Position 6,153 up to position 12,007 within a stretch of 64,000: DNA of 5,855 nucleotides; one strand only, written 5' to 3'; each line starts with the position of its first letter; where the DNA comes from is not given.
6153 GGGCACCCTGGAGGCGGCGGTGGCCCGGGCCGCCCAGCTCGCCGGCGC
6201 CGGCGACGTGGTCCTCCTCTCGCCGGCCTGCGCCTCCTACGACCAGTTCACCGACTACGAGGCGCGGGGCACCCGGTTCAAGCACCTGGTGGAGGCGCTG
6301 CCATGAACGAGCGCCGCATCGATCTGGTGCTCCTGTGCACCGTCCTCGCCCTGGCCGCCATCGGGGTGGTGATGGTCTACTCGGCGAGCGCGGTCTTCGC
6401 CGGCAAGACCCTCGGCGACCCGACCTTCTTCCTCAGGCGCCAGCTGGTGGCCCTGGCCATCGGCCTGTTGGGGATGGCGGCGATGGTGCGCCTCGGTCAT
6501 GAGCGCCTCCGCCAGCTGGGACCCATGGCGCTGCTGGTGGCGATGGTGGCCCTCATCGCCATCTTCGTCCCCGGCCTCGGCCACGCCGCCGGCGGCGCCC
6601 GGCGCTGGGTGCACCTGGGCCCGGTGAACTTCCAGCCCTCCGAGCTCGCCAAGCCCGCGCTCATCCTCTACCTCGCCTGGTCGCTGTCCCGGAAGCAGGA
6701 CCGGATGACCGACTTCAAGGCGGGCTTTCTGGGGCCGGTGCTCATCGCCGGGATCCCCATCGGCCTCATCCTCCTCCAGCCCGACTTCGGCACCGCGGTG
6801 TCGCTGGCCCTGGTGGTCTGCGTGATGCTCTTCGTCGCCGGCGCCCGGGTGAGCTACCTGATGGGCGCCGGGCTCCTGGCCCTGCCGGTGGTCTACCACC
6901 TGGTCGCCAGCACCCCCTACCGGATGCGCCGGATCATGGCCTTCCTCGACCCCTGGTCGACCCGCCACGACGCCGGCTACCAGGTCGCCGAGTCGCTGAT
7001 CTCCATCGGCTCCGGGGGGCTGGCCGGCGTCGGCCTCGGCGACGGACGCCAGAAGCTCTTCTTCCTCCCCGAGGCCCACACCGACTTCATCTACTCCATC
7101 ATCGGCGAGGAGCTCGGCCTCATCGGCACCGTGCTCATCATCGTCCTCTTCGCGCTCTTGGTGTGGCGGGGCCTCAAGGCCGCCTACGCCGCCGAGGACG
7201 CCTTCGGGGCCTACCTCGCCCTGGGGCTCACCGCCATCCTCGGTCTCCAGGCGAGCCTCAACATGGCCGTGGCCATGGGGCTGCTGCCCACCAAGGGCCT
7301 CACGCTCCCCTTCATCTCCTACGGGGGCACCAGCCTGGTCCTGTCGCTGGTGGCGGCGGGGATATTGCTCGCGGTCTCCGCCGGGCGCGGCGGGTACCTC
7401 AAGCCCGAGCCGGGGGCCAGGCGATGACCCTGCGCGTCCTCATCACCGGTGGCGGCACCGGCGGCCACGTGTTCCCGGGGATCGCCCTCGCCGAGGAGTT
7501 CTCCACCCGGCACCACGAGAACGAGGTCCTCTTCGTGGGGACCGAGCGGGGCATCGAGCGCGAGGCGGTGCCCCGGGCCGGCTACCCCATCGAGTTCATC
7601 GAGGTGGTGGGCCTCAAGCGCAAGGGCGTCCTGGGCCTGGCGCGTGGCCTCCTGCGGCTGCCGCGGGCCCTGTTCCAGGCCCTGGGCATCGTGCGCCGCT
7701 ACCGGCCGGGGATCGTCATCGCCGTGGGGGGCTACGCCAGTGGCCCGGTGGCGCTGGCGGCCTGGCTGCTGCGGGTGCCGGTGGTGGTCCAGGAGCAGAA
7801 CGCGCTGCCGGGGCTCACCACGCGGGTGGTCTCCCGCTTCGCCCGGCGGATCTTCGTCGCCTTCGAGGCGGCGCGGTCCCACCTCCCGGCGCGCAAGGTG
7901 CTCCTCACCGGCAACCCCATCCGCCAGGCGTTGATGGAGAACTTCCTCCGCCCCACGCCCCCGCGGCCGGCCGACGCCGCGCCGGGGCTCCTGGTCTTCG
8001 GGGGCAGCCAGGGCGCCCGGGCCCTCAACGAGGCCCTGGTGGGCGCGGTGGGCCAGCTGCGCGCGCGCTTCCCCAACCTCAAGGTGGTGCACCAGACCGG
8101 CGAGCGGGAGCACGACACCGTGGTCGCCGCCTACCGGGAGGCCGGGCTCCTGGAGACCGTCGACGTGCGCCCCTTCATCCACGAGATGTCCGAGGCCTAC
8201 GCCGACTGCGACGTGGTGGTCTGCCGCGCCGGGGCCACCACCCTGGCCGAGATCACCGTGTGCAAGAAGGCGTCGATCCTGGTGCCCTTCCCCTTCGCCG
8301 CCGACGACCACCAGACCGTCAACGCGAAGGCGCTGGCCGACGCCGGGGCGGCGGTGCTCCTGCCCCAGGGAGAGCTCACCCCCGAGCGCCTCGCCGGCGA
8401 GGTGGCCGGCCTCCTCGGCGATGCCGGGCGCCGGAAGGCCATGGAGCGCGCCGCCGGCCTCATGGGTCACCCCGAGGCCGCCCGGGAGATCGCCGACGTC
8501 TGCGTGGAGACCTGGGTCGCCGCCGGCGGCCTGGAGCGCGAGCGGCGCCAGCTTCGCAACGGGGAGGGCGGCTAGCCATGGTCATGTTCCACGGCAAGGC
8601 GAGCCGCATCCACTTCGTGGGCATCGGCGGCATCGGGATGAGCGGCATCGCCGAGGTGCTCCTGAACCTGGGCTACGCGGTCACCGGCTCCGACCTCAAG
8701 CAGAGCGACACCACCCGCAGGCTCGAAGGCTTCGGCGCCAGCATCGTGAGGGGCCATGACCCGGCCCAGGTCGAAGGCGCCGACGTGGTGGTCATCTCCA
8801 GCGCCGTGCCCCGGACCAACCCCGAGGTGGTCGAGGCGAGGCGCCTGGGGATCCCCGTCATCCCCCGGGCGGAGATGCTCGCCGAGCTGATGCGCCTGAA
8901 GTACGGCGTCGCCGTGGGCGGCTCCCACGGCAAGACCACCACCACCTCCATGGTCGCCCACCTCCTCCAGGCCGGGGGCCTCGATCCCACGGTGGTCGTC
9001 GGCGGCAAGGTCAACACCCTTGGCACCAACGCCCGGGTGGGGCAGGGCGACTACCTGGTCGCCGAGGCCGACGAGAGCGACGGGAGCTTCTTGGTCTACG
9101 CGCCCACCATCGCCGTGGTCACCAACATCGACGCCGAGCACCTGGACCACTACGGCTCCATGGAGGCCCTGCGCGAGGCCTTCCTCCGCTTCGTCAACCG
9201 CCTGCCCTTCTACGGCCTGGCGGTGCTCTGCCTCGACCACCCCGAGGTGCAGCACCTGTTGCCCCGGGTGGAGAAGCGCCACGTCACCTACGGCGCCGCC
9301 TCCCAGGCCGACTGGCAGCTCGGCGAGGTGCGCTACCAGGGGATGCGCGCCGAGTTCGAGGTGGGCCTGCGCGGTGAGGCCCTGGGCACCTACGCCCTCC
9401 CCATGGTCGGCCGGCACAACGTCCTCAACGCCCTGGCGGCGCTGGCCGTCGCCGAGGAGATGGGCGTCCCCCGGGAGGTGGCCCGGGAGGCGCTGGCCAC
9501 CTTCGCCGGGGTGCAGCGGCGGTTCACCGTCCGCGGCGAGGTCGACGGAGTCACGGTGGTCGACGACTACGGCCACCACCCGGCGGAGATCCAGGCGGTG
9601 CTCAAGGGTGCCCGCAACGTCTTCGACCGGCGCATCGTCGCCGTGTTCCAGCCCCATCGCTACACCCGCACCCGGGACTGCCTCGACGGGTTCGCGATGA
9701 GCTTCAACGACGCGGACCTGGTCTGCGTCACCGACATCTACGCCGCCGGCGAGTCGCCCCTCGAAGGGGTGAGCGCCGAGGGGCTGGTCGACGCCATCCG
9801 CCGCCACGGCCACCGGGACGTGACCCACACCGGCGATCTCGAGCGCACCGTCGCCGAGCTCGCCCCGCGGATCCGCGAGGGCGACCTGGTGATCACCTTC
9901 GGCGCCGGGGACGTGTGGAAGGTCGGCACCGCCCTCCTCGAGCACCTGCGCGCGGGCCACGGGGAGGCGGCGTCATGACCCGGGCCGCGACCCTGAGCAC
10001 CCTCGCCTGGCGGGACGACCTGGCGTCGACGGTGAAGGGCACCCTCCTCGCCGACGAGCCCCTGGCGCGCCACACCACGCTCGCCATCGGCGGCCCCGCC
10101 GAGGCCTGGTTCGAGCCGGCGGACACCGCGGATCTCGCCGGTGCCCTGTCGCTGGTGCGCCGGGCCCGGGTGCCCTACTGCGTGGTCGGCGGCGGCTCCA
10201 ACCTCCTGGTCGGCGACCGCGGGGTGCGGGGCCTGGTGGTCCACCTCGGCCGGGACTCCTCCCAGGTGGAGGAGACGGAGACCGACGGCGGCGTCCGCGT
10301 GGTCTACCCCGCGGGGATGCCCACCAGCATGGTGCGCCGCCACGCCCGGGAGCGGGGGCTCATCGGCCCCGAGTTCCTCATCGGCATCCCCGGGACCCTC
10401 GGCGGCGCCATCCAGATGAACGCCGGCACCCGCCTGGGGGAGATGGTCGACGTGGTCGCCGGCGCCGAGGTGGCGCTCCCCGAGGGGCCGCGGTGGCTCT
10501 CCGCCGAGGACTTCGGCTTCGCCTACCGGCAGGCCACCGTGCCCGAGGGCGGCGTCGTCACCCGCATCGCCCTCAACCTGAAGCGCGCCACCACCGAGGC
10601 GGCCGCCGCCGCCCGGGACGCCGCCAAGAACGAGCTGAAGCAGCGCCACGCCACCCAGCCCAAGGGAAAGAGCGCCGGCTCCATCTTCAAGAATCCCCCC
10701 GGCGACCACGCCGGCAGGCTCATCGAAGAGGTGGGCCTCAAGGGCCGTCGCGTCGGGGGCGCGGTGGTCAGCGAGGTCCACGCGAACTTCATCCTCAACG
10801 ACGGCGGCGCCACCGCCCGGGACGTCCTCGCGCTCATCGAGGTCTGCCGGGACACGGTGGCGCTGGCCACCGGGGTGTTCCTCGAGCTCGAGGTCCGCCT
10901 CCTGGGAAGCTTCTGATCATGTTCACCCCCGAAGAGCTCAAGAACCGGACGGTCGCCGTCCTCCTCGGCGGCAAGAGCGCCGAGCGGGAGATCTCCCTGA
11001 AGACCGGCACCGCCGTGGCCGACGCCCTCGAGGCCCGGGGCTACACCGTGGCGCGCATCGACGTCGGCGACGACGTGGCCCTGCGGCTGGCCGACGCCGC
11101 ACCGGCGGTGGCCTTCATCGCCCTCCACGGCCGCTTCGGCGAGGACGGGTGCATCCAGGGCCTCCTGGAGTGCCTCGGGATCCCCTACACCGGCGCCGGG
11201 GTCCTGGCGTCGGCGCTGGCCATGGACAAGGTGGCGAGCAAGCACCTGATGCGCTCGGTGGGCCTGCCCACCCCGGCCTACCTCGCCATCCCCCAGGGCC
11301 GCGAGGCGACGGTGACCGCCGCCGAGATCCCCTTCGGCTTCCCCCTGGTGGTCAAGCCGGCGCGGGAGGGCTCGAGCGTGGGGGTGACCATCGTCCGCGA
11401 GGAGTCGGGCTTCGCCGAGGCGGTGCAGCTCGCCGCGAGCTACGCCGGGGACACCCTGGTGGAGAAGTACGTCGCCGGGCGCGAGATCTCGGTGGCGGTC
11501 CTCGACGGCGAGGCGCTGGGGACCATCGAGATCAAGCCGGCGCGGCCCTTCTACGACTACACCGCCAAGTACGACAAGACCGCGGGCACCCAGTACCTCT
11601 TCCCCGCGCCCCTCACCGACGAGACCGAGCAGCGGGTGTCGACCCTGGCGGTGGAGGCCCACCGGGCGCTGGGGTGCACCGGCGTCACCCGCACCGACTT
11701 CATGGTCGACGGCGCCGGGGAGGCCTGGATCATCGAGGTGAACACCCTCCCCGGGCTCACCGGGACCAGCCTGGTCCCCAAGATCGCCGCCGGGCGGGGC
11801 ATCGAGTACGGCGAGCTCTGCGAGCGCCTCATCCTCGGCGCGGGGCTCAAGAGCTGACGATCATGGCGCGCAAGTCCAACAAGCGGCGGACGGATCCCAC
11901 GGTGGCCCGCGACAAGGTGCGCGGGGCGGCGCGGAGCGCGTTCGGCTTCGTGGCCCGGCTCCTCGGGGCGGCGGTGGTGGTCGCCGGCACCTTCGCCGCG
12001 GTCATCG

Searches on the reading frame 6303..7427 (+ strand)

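Call 39: search_protein_families(library=pfam, proteins=[window:6303-7427:+], max_evalue=0.001)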
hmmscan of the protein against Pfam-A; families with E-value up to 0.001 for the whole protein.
window:6303-7427:+ (374 aa): 1 family
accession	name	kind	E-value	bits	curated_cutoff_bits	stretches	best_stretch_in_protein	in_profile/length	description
PF01098.24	FTSW_RODA_SPOVE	-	5.7e-109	364.8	26.4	1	10-360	4-352/356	Cell cycle protein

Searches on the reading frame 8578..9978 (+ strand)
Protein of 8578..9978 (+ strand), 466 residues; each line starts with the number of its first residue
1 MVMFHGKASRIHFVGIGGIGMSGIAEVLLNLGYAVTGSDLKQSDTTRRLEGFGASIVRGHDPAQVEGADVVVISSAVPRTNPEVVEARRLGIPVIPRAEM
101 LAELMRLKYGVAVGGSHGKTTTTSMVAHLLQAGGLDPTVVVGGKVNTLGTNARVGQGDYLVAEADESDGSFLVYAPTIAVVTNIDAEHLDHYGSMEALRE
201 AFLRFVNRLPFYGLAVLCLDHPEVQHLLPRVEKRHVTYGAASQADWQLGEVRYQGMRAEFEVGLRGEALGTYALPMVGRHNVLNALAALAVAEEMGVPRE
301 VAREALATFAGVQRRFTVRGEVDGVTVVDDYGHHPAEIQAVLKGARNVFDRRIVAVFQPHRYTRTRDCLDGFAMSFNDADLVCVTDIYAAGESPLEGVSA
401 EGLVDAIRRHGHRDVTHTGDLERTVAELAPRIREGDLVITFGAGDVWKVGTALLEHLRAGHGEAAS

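Call 39: search_protein_families(library=pfam, proteins=[window:8578-9978:+], max_evalue=0.001)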
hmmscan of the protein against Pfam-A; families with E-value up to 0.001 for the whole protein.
window:8578-9978:+ (466 aa): 3 families
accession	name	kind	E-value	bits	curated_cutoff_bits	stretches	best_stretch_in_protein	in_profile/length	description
PF01225.30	Mur_ligase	-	2.6e-31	108.3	21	1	10-109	1-95/95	Mur ligase family, catalytic domain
PF08245.18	Mur_ligase_M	-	2.7e-31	109.5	24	1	113-292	1-200/200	Mur ligase middle domain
PF02875.26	Mur_ligase_C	-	1.1e-24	88.1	28.4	1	314-444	1-127/127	Mur ligase, glutamate ligase domain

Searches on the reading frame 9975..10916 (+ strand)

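Call 39: search_protein_families(library=pfam, proteins=[window:9975-10916:+], max_evalue=0.001)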
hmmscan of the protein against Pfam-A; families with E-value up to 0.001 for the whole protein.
window:9975-10916:+ (313 aa): 2 families
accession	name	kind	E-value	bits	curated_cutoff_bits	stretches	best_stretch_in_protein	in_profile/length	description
PF02873.21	MurB_C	-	9.7e-31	106.3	27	1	215-309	4-98/99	UDP-N-acetylenolpyruvoylglucosamine reductase, C-terminal domain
PF01565.28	FAD_binding_4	-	5.2e-20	72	26.4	1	44-171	3-133/139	FAD binding domain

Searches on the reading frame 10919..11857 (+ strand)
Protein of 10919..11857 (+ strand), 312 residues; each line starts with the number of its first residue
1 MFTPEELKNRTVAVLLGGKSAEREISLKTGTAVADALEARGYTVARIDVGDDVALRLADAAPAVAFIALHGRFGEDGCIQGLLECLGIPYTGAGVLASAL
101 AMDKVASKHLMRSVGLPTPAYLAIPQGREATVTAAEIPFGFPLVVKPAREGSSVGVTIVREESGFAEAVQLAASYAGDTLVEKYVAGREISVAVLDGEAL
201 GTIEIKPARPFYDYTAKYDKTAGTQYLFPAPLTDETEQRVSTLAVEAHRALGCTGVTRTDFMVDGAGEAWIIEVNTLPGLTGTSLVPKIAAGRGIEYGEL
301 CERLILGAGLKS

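Call 39: search_protein_families(library=pfam, proteins=[window:10919-11857:+], max_evalue=0.001)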
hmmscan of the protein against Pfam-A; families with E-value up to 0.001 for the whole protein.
window:10919-11857:+ (312 aa): 9 families
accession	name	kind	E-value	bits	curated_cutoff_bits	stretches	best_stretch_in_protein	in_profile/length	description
PF07478.18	Dala_Dala_lig_C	-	1.7e-54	184.9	24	1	110-305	1-203/204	D-ala D-ala ligase C-terminus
PF01820.27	Dala_Dala_lig_N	-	7e-21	75.4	34.6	2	63-93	91-121/121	D-ala D-ala ligase N-terminus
PF02786.22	CPSase_L_D2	-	3.7e-12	46.6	19.8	1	103-276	1-178/211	Carbamoyl-phosphate synthase L chain, ATP binding domain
PF02222.28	ATP-grasp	-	9.6e-10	38.8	27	1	110-274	2-159/179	ATP-grasp domain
PF13535.11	ATP-grasp_4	-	2.8e-09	37.2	27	1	140-277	2-151/160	ATP-grasp domain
PF02655.19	ATP-grasp_3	-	6.3e-09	36.6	23.2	1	102-276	2-155/160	ATP-grasp domain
PF01071.24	GARS_A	-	1.4e-05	25.4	27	1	103-203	2-108/194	Phosphoribosylglycinamide synthetase, ATP-grasp (A) domain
PF08443.16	RimK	-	2.3e-05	24.5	21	1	101-289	1-178/188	RimK-like ATP-grasp domain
PF14397.11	ATPgrasp_ST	-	9.5e-05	22.2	31.4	0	239-285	217-263/278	Sugar-transfer associated ATP-grasp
